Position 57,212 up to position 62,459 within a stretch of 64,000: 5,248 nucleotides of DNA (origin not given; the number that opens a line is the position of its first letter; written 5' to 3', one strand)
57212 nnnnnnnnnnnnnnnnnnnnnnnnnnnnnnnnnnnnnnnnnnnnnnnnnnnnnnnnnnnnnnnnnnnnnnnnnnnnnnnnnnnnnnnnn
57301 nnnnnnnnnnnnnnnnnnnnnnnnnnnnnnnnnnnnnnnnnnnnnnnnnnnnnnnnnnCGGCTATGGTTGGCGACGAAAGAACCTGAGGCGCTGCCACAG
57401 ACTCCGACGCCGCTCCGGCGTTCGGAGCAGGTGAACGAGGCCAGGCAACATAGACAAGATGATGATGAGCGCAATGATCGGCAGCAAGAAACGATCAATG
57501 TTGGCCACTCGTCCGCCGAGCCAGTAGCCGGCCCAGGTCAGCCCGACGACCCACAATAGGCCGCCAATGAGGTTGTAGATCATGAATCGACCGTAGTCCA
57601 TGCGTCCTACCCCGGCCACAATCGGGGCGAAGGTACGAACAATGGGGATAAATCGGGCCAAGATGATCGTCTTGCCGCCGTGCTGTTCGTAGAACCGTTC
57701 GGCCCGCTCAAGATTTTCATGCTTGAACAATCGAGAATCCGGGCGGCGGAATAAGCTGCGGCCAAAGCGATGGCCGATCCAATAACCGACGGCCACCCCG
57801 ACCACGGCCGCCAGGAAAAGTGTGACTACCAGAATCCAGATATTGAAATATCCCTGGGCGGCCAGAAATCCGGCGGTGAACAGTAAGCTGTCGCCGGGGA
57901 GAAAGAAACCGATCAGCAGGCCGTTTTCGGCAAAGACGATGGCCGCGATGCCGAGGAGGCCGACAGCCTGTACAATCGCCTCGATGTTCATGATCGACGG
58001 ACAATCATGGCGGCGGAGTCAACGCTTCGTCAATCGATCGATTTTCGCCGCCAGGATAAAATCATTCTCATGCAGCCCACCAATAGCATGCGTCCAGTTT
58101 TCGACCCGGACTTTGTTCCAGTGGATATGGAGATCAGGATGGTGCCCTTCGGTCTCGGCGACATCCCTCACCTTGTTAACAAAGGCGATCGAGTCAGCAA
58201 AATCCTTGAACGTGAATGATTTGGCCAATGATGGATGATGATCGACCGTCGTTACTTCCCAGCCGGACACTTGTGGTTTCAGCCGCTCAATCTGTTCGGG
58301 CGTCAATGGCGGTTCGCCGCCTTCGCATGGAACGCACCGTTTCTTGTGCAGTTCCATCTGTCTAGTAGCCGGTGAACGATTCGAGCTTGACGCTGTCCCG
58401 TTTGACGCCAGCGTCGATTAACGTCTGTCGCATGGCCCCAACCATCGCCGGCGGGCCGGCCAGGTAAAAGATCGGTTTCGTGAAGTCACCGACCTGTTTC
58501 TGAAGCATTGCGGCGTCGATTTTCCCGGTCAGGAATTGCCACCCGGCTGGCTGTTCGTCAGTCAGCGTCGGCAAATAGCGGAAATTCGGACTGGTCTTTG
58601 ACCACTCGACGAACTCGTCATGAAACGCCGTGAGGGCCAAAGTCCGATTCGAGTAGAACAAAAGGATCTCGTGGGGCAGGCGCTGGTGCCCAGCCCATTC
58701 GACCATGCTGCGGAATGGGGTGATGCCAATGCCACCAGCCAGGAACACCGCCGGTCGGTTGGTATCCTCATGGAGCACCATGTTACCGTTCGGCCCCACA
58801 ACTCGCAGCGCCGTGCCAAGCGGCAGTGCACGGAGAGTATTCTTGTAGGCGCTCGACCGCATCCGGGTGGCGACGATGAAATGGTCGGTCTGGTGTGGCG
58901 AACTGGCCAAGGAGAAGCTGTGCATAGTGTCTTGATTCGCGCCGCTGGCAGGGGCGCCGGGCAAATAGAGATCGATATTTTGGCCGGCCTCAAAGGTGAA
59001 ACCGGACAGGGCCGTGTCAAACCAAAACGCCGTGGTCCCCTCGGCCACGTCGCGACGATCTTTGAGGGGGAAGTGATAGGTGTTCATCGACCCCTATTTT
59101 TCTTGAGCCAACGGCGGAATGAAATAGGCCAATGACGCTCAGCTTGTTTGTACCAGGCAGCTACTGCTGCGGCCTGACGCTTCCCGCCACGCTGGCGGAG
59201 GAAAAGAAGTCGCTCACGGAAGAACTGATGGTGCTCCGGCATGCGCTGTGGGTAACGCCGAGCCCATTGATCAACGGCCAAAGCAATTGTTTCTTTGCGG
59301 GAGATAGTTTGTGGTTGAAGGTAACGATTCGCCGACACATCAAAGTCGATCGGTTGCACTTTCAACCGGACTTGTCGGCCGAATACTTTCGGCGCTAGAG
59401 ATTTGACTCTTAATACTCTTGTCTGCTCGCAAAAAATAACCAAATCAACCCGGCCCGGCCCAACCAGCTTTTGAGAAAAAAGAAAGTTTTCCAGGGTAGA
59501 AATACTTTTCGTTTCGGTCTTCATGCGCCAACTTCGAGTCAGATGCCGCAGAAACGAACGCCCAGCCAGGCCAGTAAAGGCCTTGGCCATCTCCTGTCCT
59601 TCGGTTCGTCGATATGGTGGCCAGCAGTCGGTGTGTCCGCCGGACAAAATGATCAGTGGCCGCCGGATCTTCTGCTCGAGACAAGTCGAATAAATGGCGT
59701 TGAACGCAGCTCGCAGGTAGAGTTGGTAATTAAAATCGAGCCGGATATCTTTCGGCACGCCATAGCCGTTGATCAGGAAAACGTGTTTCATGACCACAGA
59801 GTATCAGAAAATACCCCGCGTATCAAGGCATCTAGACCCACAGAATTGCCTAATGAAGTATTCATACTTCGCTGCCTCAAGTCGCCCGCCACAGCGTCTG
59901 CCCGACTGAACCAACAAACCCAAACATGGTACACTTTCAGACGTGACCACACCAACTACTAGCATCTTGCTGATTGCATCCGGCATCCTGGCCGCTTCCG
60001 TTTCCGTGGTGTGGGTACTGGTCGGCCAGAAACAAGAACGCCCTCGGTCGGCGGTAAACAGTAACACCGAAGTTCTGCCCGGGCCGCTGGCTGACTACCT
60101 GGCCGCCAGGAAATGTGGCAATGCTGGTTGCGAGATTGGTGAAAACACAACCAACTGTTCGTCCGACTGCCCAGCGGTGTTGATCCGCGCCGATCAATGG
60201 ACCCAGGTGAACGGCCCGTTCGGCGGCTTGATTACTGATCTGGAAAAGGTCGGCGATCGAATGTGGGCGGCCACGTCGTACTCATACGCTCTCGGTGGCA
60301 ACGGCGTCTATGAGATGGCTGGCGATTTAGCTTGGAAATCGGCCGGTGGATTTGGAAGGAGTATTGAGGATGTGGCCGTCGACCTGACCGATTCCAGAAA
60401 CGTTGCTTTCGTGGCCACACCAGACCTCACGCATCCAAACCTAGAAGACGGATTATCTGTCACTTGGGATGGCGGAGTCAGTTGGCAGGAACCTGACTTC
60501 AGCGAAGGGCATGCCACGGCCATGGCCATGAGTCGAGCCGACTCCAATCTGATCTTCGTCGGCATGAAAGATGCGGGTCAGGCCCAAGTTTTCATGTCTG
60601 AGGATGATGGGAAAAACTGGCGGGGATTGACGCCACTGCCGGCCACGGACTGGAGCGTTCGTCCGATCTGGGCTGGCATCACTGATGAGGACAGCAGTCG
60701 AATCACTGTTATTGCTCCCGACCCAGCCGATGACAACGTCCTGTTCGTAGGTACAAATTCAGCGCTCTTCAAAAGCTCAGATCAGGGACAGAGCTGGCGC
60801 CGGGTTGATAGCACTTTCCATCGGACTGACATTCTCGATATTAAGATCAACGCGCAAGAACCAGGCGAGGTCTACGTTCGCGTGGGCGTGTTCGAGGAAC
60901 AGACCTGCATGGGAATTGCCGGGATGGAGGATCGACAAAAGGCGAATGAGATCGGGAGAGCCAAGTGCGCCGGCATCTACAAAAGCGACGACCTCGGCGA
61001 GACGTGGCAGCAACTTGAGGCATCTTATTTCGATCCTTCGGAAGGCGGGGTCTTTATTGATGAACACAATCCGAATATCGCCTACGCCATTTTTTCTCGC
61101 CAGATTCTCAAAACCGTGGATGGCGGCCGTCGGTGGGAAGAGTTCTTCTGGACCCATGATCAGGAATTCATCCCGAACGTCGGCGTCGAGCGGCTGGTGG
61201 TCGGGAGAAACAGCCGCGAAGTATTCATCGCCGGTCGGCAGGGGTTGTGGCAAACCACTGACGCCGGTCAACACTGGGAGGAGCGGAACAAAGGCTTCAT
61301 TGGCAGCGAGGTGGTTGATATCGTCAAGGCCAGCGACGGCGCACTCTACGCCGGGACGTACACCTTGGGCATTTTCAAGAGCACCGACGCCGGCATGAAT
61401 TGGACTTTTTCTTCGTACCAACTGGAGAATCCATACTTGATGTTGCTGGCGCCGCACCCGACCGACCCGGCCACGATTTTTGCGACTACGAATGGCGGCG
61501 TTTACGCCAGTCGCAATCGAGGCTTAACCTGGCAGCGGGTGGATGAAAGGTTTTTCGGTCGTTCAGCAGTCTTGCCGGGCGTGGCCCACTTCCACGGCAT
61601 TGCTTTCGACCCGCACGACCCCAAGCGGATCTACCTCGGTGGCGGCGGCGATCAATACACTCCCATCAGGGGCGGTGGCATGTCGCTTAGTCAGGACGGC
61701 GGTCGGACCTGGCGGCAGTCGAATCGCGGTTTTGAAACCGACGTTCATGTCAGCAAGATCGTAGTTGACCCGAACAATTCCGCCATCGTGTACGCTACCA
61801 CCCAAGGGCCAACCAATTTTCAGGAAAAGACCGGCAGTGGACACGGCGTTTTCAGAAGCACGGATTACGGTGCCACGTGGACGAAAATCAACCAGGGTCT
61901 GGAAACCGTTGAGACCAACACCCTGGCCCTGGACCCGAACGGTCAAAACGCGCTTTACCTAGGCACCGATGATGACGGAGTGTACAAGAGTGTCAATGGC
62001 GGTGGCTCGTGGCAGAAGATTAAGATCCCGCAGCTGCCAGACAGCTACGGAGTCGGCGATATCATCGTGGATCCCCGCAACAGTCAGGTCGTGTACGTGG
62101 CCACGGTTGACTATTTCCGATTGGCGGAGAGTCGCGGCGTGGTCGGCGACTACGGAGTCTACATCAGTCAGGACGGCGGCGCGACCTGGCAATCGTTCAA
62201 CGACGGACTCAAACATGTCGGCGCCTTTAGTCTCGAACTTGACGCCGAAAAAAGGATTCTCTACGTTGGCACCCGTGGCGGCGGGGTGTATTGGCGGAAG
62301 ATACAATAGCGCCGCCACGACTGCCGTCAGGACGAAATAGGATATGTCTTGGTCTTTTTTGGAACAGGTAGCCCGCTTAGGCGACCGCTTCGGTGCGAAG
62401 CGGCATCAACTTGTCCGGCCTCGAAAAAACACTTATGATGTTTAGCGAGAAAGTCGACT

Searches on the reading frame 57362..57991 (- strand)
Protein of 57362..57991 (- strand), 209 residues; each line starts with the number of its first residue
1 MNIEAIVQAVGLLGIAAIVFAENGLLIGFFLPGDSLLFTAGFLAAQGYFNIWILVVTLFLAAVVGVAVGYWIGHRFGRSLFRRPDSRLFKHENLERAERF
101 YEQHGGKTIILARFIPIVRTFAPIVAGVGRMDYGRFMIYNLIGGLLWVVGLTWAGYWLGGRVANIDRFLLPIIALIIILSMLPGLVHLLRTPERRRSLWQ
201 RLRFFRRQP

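Call 24: search_protein_families(library=pfam, proteins=[window:57362-57991:-], max_evalue=0.00001)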
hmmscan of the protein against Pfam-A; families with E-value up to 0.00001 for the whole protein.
window:57362-57991:- (209 aa): 1 family
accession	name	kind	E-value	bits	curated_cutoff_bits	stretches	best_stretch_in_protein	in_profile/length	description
PF09335.16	VTT_dom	-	8.1e-25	88.1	33.9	1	31-156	1-122/123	VTT domain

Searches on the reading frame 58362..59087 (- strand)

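Call 24: search_protein_families(library=pfam, proteins=[window:58362-59087:-], max_evalue=0.00001)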
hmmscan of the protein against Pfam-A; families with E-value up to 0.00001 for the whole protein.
window:58362-59087:- (241 aa): 1 family
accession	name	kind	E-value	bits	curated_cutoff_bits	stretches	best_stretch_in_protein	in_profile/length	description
PF00175.26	NAD_binding_1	-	9.2e-17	62.1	22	1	115-220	1-108/109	Oxidoreductase NAD-binding domain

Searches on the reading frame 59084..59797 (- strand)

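Call 24: search_protein_families(library=pfam, proteins=[window:59084-59797:-], max_evalue=0.00001)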
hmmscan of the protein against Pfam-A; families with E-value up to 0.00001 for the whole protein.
window:59084-59797:- (237 aa): 1 family
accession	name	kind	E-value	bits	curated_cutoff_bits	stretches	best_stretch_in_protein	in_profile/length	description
PF02698.23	DUF218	-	4.5e-06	27.1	27.6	1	43-154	27-113/133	DUF218 domain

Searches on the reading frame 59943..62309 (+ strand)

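Call 24: search_protein_families(library=pfam, proteins=[window:59943-62309:+], max_evalue=0.00001)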
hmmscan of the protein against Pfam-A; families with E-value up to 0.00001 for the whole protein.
window:59943-62309:+ (788 aa): 6 families
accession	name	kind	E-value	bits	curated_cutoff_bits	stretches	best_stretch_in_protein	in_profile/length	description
PF15902.12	Sortilin-Vps10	-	2e-41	142.7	33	2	636-773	3-133/446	Sortilin, neurotensin receptor 3,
PF02012.26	BNR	-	6.2e-15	53.2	27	0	740-750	1-11/12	BNR/Asp-box repeat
PF19755.4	DUF6242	-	1.2e-09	38.8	29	0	172-285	127-217/217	Domain of unknown function (DUF6242)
PF14870.12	PSII_BNR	-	1.5e-09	38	27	0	385-488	37-138/303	Photosynthesis system II assembly factor YCF48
PF24316.1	Tli3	-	7e-07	30.1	27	0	606-652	55-102/129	T6SS Tli3 immunity protein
PF15899.11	BNR_6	-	2.8e-06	27.3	27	0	637-649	2-14/14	BNR-Asp box repeat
